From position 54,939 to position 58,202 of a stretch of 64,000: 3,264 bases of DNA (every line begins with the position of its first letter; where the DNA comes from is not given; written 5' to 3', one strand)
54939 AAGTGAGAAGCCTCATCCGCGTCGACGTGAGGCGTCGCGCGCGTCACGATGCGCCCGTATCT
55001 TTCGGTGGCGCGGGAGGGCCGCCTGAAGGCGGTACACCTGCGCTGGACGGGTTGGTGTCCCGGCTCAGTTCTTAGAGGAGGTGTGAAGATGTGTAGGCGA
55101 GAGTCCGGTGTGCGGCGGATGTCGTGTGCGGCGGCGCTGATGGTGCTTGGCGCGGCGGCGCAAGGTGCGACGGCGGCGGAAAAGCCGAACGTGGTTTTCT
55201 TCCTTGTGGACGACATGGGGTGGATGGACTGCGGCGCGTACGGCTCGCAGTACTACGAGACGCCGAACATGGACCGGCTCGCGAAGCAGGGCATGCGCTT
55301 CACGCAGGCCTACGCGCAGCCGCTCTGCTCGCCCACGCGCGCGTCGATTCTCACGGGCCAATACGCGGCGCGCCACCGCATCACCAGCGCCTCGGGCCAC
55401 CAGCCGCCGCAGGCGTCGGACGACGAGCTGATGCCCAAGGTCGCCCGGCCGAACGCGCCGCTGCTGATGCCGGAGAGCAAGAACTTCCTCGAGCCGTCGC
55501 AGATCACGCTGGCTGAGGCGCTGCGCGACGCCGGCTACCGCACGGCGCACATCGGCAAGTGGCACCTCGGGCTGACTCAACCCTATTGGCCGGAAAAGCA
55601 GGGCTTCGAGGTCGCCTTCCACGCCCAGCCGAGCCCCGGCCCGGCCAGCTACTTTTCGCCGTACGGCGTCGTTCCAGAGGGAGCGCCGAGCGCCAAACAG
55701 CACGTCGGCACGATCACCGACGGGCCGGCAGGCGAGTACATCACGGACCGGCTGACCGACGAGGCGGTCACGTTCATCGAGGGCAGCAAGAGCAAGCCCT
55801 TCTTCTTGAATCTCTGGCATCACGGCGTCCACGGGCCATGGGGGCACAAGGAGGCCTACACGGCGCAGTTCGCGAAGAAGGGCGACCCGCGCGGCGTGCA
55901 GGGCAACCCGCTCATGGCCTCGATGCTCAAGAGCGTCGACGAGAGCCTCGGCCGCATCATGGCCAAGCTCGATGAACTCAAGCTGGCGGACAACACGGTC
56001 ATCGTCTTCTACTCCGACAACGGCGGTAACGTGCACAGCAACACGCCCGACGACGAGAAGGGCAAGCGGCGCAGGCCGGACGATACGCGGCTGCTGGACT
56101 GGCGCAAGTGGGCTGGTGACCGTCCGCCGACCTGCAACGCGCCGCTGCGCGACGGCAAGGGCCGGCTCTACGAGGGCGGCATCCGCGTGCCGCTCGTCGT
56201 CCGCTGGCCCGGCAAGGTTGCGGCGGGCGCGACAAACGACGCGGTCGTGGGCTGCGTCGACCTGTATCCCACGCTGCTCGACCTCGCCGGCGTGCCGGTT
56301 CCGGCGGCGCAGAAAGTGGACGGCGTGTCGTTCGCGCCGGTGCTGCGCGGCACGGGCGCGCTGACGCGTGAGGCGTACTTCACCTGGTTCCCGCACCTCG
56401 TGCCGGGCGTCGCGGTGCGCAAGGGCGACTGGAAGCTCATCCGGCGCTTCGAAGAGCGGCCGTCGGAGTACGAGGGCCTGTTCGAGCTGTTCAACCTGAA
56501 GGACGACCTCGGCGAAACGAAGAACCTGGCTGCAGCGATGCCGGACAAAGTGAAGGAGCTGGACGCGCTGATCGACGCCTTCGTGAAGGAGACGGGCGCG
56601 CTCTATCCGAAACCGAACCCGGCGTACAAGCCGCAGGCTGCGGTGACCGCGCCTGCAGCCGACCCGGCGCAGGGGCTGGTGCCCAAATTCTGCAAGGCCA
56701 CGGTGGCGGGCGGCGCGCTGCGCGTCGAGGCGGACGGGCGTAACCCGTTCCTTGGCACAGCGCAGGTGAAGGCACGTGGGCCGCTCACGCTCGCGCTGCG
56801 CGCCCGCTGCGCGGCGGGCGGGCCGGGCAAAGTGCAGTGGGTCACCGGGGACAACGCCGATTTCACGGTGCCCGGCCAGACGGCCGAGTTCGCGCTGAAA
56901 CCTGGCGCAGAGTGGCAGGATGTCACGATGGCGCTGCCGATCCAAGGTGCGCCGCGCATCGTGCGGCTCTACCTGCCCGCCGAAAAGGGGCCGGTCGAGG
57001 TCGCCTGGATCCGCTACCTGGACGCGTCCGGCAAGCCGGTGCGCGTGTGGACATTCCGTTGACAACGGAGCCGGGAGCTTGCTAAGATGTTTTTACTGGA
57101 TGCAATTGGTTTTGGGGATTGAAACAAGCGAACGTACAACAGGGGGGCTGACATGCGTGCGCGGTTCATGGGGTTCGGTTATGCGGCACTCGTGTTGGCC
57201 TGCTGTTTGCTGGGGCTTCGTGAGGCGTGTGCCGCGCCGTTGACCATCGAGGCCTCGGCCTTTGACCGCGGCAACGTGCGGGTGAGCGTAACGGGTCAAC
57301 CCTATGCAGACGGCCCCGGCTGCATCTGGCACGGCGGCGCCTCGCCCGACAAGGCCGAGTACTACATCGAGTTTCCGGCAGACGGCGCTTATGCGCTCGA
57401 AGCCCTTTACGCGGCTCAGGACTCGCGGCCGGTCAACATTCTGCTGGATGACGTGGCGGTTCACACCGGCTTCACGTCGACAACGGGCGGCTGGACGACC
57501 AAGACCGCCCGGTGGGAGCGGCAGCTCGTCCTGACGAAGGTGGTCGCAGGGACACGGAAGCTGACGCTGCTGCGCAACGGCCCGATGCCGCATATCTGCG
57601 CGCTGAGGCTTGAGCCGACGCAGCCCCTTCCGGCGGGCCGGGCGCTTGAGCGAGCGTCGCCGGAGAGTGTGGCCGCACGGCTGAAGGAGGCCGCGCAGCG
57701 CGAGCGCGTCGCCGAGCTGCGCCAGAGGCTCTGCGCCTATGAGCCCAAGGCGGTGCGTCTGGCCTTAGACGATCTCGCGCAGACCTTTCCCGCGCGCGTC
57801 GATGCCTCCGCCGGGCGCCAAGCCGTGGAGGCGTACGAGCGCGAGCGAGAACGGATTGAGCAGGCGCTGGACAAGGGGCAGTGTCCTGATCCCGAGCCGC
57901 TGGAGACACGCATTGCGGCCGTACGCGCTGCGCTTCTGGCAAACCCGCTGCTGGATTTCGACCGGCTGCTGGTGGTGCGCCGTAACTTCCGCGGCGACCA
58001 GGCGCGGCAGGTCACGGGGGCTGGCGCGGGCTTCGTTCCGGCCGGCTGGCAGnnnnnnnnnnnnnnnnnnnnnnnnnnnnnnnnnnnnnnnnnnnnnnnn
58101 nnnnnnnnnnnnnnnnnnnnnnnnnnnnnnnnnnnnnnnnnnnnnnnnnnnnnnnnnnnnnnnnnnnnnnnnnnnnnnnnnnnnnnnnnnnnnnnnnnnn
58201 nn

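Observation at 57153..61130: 1325-aa secreted protein combining a beta-propeller, two CxxCH motifs and a formylglycine-generating-enzyme (FGE) family domain next to a sulfatase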

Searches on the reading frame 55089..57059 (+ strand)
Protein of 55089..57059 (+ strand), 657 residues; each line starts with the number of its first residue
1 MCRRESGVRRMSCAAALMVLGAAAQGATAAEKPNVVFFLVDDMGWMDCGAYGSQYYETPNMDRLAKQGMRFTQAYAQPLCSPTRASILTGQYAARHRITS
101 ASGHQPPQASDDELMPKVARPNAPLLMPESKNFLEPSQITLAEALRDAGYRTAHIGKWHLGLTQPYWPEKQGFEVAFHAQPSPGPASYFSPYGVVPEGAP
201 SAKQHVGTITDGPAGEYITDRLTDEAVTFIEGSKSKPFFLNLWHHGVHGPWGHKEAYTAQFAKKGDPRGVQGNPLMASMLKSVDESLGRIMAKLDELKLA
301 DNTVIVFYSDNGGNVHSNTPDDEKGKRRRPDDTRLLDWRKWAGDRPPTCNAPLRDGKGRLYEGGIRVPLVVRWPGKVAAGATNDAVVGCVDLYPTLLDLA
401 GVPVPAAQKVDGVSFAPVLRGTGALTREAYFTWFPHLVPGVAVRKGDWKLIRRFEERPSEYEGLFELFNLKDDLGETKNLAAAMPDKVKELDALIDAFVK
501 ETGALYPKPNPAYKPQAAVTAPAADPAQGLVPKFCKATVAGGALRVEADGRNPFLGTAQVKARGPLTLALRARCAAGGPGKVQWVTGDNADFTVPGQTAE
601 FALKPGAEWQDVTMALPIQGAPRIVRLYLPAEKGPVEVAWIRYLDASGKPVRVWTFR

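Call 5: search_protein_families(library=pfam, proteins=[window:55089-57059:+], max_evalue=0.01)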
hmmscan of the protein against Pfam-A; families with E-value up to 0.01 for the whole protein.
window:55089-57059:+ (657 aa): 3 families
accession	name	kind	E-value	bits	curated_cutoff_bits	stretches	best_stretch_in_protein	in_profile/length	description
PF00884.28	Sulfatase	-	1.4e-59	202.3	25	1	33-402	1-301/301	Sulfatase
PF16347.10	SGSH_C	-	4.1e-18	66.4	29.3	1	359-482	10-133/154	N-sulphoglucosamine sulphohydrolase, C-terminal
PF01663.27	Phosphodiest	-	1.3e-11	45.2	23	1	35-312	1-220/342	Type I phosphodiesterase / nucleotide pyrophosphatase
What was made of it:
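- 55089..57062 (+): Neighbouring Cys-type sulfatase (CSPTR at 55326-55340). Judged not to be part of the unit. Pfam Sulfatase, E 1.4e-59 (call 5).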

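Call 6: search_protein_families(library=ncbifam, proteins=[window:55089-57059:+], max_evalue=0.01)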
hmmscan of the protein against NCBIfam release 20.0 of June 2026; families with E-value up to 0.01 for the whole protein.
window:55089-57059:+ (657 aa): 5 families
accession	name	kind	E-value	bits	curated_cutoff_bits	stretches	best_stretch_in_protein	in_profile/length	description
NF010322.0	PRK13759.1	equivalog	3.8e-37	127.9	481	3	28-96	2-71/486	arylsulfatase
TIGR03417.1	chol_sulfatase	equivalog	7.4e-35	120.8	433.45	3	359-496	304-434/500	choline-sulfatase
NF045661.1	HdlasePehA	equivalog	3e-27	95.4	900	3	32-99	2-70/506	phosphoric/sulfuric ester hydrolase PehA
NF052527.1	Mn_arylsulf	exception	1.1e-16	60.8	850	2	32-91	1-62/479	manganese-dependent arylsulfatase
NF053595.1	LptchSynLtaSGpos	equivalog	1.7e-06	26.9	970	0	225-313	383-467/626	lipoteichoic acid synthase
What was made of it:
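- Closest known: PvdO. Different: Scores are far below every NCBIfam equivalog cut-off (call 6).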

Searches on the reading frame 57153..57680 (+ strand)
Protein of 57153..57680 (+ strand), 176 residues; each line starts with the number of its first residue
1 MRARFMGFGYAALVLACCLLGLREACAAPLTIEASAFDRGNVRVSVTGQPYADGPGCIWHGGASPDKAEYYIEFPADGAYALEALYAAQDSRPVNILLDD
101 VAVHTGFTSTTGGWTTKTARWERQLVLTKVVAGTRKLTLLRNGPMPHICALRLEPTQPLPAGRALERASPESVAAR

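Call 50: search_protein_families(library=pfam, proteins=[window:57153-57680:+], max_evalue=0.01)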
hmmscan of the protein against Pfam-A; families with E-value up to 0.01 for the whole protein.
window:57153-57680:+ (176 aa): 0 families

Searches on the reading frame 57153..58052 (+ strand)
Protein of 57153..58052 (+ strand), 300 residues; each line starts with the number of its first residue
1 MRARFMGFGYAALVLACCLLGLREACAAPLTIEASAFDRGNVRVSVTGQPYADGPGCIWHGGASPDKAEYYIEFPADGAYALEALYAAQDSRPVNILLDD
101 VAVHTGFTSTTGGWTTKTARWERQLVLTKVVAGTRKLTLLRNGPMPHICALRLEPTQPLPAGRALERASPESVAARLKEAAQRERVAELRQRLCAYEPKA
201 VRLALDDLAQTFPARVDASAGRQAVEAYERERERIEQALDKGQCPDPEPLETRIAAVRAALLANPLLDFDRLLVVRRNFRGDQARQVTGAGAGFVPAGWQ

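Call 11: search_protein_families(library=pfam, proteins=[window:57153-58052:+], max_evalue=1)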
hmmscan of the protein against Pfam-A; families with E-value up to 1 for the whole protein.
window:57153-58052:+ (300 aa): 0 families

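Call 89: predict_structure(alignment_id=A8)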
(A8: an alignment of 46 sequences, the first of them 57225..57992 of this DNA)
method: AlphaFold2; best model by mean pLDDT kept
length: 256 residues; sequences in the alignment: 46
mean_pLDDT: 92.1   pTM: 0.82
mean pLDDT of the five models: 92.1, 91.6, 91.4, 90.1, 89.8
residues with pLDDT >= 90: 209; 70-90: 28; 50-70: 15; < 50: 4
segments of 3 or more residues with pLDDT < 50: none
pLDDT, mean of each block of 10 residues (from residue 1): 87 97 88 92 98 98 96 98 94 96 98 97 97 96 98 95 95 93 90 93 98 96 96 87 56 50
secondary structure, 60 per line:
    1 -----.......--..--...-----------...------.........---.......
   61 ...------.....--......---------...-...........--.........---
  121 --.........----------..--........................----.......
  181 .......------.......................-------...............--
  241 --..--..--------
elements in order: E6-9 E19-21 E33-35 E42-50 E54-63 E70-74 E77-82 E96-106 E109-117 E123-131 H146-169 H174-187 H194-216 H224-238
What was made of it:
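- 57234..57623 (+): CBM35/CBM6-fold carbohydrate-binding module (aa 28-157). AF2 model with pLDDT 92 (call 89).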

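Call 91: fold_search(model_id=the predicted structure, library=pdb)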
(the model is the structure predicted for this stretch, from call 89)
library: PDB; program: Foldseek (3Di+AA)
matches with E <= 10: 1397; with E <= 0.001: 113
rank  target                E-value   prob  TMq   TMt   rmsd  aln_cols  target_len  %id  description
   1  2w1w_B                1.4e-07  1.00  0.42  0.78   3.3       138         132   20  Native structure of a family 35 carbohydrate binding module from Clostridium thermocellum (released 2009-01-20)
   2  2w47_A                1.4e-07  1.00  0.41  0.74   3.2       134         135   21  Clostridium thermocellum CBM35 in complex with delta-4,5- anhydrogalacturonic acid (released 2009-01-27)
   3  3zm8_A                2.3e-07  1.00  0.42  0.25   3.8       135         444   21  Crystal structure of Podospora anserina GH26-CBM35 beta-(1,4)- mannanase (released 2013-04-17)
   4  2w1w_A                5.8e-07  1.00  0.41  0.77   3.1       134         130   20  Native structure of a family 35 carbohydrate binding module from Clostridium thermocellum (released 2009-01-20)
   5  2w46_A                9.3e-07  1.00  0.44  0.78   3.0       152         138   17  CBM35 from Cellvibrio japonicus Abf62 (released 2009-01-27)
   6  8j3x_B                1.1e-06  1.00  0.39  0.26   4.4       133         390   20  Crystal structure of CBM6E from Saccharophagus degradans (released 2024-04-24)
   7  2vzp_A                1.7e-06  1.00  0.40  0.77   2.7       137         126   15  Atomic Resolution Structure of the C-terminal CBM35 from Amycolatopsis orientalis exo-chitosanase CsxA (released 2009-01-13)
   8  2vzp_B                2.3e-06  1.00  0.40  0.77   2.5       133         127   18  Atomic Resolution Structure of the C-terminal CBM35 from Amycolatopsis orientalis exo-chitosanase CsxA (released 2009-01-13)
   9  2w3j                  2.9e-06  1.00  0.43  0.76   3.1       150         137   15  Structure of a family 35 carbohydrate binding module from an environmental isolate (released 2009-01-20)
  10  3wnp_A                3.0e-06  1.00  0.40  0.16   4.1       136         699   18  D308A, F268V, D469Y, A513V, and Y515S quintuple mutant of Bacillus circulans T-3040 cycloisomaltooligosaccharide gluca (released 2014-02-05)
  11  8j3y_A                3.2e-06  1.00  0.42  0.28   2.7       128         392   20  Crystal structure of CBM6E E168Q in complex with oligosaccharides (released 2024-04-24)
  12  8j3x_A                4.1e-06  1.00  0.39  0.27   4.1       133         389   21  Crystal structure of CBM6E from Saccharophagus degradans (released 2024-04-24)
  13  7ehg_A                4.6e-06  1.00  0.37  0.64   4.0       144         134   15  Crystal Structure of MiXBM (released 2022-03-30)
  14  7ehg_C                4.6e-06  1.00  0.37  0.63   4.1       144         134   14  Crystal Structure of MiXBM (released 2022-03-30)
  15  2vzr_A                5.5e-06  1.00  0.37  0.71   3.1       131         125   18  C-terminal CBM35 from Amycolatopsis orientalis exo-chitosanase CsxA in complex with glucuronic acid (released 2009-01-13)
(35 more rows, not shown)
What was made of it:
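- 57234..57623 (+): Foldseek top hits are CBM35 modules: 2W1W E 1.4e-7, TMt 0.78; also 2W47 and 2VZP (call 91).
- On CBM35/CBM6: Foldseek: 2W1W E 1.4e-7, TMt 0.78 (call 91).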
